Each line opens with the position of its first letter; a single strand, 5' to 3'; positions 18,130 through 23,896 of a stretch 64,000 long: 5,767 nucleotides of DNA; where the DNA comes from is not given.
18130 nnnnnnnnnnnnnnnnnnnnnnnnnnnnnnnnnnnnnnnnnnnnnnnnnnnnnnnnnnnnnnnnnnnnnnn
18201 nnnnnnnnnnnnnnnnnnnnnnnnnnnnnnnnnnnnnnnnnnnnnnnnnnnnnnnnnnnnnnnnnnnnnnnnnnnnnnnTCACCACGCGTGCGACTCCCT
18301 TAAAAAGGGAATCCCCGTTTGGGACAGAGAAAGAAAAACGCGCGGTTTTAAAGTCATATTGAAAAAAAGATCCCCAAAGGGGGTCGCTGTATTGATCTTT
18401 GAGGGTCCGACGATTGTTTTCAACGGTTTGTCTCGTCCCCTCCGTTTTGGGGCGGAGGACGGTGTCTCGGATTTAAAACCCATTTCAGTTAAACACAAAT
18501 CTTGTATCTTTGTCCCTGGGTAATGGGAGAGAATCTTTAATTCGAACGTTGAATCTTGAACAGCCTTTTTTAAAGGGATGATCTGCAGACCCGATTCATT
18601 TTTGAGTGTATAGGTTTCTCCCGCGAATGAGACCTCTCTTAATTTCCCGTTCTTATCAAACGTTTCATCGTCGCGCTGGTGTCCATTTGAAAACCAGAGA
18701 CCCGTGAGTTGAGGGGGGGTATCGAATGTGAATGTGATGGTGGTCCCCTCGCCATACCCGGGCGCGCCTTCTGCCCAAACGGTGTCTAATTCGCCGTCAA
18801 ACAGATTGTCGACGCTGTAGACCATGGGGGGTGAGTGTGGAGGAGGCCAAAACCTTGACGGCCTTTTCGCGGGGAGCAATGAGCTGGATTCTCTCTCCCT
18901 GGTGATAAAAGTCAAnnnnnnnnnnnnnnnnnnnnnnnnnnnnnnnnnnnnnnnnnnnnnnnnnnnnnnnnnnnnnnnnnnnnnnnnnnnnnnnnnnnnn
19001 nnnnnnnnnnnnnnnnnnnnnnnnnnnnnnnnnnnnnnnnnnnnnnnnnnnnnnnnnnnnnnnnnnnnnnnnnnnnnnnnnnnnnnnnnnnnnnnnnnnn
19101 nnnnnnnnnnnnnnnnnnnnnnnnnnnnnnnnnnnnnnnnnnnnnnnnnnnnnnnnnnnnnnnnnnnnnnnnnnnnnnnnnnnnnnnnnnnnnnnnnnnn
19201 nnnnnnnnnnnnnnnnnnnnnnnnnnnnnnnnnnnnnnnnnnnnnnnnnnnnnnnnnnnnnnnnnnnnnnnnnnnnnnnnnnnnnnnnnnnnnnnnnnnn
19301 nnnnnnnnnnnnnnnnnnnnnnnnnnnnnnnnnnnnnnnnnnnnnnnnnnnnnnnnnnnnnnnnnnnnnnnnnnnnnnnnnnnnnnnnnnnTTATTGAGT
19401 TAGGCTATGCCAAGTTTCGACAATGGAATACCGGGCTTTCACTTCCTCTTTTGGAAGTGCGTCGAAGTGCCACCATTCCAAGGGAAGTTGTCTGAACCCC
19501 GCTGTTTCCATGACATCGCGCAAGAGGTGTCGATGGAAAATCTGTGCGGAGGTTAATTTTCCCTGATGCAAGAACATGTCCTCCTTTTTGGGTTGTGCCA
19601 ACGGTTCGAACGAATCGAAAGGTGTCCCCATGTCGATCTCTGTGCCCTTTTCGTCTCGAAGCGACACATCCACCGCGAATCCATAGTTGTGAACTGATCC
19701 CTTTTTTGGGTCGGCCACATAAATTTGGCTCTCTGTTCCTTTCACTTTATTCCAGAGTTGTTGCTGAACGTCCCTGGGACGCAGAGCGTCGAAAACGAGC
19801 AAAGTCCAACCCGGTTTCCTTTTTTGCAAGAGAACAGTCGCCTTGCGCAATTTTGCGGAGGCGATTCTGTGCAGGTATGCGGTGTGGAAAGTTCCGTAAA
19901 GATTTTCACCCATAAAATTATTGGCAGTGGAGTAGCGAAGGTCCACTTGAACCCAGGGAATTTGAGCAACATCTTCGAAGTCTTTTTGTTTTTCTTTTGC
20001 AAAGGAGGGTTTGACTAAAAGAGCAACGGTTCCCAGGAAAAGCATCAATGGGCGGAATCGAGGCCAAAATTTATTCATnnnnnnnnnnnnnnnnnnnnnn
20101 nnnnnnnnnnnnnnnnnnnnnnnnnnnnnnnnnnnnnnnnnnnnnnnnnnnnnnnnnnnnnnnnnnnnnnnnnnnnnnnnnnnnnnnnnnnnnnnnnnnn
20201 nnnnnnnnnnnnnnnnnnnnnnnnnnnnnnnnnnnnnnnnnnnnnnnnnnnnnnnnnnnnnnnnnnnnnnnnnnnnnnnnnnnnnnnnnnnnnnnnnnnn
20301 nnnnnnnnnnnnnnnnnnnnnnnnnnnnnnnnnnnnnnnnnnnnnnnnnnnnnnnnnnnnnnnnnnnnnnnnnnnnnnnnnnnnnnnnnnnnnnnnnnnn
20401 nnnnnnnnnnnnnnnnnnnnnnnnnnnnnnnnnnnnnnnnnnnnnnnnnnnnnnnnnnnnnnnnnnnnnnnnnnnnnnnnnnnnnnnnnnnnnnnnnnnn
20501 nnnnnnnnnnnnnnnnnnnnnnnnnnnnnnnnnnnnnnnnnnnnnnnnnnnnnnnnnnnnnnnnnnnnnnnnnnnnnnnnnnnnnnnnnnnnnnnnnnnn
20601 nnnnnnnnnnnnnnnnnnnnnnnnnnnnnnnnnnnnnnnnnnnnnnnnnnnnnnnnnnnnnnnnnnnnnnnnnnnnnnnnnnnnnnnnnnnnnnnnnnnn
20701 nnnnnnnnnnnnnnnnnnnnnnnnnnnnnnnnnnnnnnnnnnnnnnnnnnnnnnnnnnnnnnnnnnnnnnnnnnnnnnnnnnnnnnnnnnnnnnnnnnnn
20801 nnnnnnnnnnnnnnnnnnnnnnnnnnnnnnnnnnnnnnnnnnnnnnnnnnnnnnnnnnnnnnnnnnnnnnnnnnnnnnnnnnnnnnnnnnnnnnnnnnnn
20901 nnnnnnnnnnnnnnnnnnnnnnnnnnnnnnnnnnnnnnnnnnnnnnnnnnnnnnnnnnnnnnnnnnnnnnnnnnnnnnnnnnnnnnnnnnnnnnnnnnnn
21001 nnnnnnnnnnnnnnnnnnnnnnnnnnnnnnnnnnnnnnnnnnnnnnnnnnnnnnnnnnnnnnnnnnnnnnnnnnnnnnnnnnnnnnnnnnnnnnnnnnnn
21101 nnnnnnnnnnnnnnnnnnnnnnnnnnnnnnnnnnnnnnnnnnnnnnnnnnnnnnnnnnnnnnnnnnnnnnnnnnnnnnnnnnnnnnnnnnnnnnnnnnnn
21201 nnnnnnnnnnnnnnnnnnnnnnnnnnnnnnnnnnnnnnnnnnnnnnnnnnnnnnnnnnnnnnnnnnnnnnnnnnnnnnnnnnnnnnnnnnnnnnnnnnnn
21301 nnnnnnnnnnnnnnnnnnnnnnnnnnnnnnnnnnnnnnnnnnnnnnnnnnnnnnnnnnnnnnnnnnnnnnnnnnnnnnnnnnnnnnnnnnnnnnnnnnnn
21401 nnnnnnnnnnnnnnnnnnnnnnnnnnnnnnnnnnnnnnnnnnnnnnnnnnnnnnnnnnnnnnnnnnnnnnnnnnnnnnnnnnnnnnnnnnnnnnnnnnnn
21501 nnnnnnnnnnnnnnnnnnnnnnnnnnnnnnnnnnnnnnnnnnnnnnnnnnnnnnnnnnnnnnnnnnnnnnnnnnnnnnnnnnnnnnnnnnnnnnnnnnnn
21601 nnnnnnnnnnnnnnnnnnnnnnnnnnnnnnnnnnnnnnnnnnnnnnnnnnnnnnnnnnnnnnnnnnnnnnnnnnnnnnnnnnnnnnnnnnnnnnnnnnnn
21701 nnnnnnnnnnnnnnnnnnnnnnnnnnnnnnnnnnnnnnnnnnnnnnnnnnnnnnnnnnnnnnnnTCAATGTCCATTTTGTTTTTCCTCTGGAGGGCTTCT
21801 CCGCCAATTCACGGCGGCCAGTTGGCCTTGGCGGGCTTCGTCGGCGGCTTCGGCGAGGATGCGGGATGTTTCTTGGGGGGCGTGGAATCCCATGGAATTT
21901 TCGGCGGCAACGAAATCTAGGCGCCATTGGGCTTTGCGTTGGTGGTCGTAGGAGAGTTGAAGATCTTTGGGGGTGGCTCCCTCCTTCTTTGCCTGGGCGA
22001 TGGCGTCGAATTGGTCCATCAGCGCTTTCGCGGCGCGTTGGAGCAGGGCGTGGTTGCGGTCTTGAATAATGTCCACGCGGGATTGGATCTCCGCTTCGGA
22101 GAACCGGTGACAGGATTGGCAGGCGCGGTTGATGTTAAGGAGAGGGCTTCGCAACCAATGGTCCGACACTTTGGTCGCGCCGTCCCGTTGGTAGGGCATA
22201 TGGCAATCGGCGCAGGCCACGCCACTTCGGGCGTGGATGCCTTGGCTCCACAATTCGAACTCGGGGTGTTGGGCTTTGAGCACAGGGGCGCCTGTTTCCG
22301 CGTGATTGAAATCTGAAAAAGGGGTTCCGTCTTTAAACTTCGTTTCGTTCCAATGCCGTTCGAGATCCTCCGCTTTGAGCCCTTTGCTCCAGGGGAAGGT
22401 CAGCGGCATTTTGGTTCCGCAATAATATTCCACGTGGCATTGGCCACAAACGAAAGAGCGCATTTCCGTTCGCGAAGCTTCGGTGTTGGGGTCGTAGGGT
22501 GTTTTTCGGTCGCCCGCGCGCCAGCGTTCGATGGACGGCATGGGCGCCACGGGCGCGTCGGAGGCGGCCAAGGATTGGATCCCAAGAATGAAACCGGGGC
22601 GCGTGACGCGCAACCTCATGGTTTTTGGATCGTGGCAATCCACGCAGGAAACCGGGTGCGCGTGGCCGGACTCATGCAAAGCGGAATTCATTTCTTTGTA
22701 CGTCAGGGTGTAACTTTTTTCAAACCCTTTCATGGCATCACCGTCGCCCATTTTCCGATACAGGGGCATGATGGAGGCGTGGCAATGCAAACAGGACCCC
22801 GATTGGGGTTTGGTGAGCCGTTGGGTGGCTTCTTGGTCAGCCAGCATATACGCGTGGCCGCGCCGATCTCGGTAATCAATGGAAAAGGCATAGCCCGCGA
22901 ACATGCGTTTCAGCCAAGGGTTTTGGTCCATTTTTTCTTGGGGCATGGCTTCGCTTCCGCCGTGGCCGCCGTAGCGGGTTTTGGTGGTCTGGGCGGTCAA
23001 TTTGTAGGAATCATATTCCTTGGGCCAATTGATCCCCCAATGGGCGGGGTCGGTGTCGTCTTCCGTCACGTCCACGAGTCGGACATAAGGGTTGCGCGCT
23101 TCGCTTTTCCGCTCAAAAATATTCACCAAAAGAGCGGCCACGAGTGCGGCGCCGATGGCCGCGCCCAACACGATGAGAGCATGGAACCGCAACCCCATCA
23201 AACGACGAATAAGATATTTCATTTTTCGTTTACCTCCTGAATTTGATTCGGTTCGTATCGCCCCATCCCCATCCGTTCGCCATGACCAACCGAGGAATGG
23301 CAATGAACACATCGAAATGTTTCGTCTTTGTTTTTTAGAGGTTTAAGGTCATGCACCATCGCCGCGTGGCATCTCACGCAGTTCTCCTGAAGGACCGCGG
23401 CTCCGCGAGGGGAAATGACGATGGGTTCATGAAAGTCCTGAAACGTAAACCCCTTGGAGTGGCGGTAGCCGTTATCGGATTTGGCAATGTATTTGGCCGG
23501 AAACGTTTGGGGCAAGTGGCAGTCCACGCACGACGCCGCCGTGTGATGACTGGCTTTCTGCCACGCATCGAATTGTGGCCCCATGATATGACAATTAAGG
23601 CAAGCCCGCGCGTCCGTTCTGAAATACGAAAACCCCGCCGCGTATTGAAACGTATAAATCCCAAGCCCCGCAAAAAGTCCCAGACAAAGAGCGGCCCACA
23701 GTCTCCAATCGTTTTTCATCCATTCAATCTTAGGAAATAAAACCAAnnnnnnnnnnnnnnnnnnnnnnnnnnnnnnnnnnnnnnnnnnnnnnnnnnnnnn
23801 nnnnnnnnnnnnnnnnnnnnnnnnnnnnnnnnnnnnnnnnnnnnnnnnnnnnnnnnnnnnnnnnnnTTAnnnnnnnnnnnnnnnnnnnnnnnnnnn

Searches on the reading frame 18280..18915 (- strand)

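Call 21: search_protein_families(library=pfam, proteins=[window:18280-18915:-], max_evalue=0.01)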
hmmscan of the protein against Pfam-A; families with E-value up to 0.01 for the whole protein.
window:18280-18915:- (211 aa): 1 family
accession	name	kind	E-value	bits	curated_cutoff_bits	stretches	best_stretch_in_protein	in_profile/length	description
PF25302.1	NADase_transloc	-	1.6e-18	67.7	27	1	32-147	23-145/146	NAD glycohydrolase translocation F5/8 type C domain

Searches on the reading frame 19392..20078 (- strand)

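Call 21: search_protein_families(library=pfam, proteins=[window:19392-20078:-], max_evalue=0.01)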
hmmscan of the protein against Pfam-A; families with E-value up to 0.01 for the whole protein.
window:19392-20078:- (228 aa): 2 families
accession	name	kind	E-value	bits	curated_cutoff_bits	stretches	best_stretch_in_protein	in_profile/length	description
PF01427.22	Peptidase_M15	-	1e-25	91.1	27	1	33-218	4-194/199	D-ala-D-ala dipeptidase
PF02557.22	VanY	-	0.00041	20.6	25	1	85-149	18-85/132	D-alanyl-D-alanine carboxypeptidase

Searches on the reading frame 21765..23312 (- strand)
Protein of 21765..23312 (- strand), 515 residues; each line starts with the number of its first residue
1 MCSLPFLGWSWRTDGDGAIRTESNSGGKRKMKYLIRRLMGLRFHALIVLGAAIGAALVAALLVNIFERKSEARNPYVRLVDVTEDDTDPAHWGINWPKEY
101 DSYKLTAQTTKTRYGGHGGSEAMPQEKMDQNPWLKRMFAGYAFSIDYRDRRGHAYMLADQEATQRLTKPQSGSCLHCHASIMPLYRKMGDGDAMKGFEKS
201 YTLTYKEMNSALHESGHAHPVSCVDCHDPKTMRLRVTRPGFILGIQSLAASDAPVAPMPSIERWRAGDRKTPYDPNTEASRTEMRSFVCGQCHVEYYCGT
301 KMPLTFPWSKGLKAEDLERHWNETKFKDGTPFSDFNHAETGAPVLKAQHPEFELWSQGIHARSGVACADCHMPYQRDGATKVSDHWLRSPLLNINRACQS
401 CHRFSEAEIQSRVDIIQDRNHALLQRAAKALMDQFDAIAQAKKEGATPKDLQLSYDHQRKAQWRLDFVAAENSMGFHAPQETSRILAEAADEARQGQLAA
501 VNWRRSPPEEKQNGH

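Call 96: search_protein_families(library=pfam, proteins=[window:21765-23312:-], max_evalue=0.1)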
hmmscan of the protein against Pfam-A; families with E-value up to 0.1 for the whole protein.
window:21765-23312:- (515 aa): 6 families
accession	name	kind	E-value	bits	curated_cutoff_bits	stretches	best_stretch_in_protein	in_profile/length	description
PF02335.20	Cytochrom_C552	-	2.1e-120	403.1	24.1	1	88-500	1-380/438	Cytochrome c552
PF14522.11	Cytochrome_C7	-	4.4e-09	36.5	24.8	2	359-408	7-54/67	Cytochrome c7 and related cytochrome c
PF14537.11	Cytochrom_c3_2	-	1.7e-05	25.7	25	1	359-414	1-44/79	Cytochrome c3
PF22113.1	Mtrc-MtrF_II-IV_dom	-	0.0076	16.2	30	1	161-231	110-167/176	Outer membrane cytochrome MtrC/MtrF-like, domains II/IV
PF09699.15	Paired_CXXCH_1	-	0.019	15.1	20.6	0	364-403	7-37/41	Doubled CXXCH motif (Paired_CXXCH_1)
PF03264.19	Cytochrom_NNT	-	0.031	14.4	24.1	0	352-375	49-76/174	NapC/NirT cytochrome c family, N-terminal region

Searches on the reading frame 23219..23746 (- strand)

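Call 96: search_protein_families(library=pfam, proteins=[window:23219-23746:-], max_evalue=0.1)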
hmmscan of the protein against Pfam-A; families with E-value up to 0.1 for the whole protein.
window:23219-23746:- (175 aa): 8 families
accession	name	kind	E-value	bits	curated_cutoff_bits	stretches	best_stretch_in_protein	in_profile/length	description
PF03264.19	Cytochrom_NNT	-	1.3e-09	38.4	24.1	1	16-91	8-86/174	NapC/NirT cytochrome c family, N-terminal region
PF22113.1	Mtrc-MtrF_II-IV_dom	-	7e-05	22.9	30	2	117-153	3-38/176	Outer membrane cytochrome MtrC/MtrF-like, domains II/IV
PF09699.15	Paired_CXXCH_1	-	0.0016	18.5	20.6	0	118-152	4-38/41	Doubled CXXCH motif (Paired_CXXCH_1)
PF25206.1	DUF7836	-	0.0023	18.1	26.7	1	117-152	4-39/59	Domain of unknown function (DUF7836)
PF13435.11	Cytochrome_C554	-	0.0053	18.1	20.8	0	130-168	35-73/84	Cytochrome c554 and c-prime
PF14522.11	Cytochrome_C7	-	0.0064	16.7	24.8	0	120-152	13-50/67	Cytochrome c7 and related cytochrome c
PF14537.11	Cytochrom_c3_2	-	0.018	16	25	0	48-151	8-79/79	Cytochrome c3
PF13442.11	Cytochrome_CBB3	-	0.063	14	27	1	114-131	5-20/68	Cytochrome C oxidase, cbb3-type, subunit III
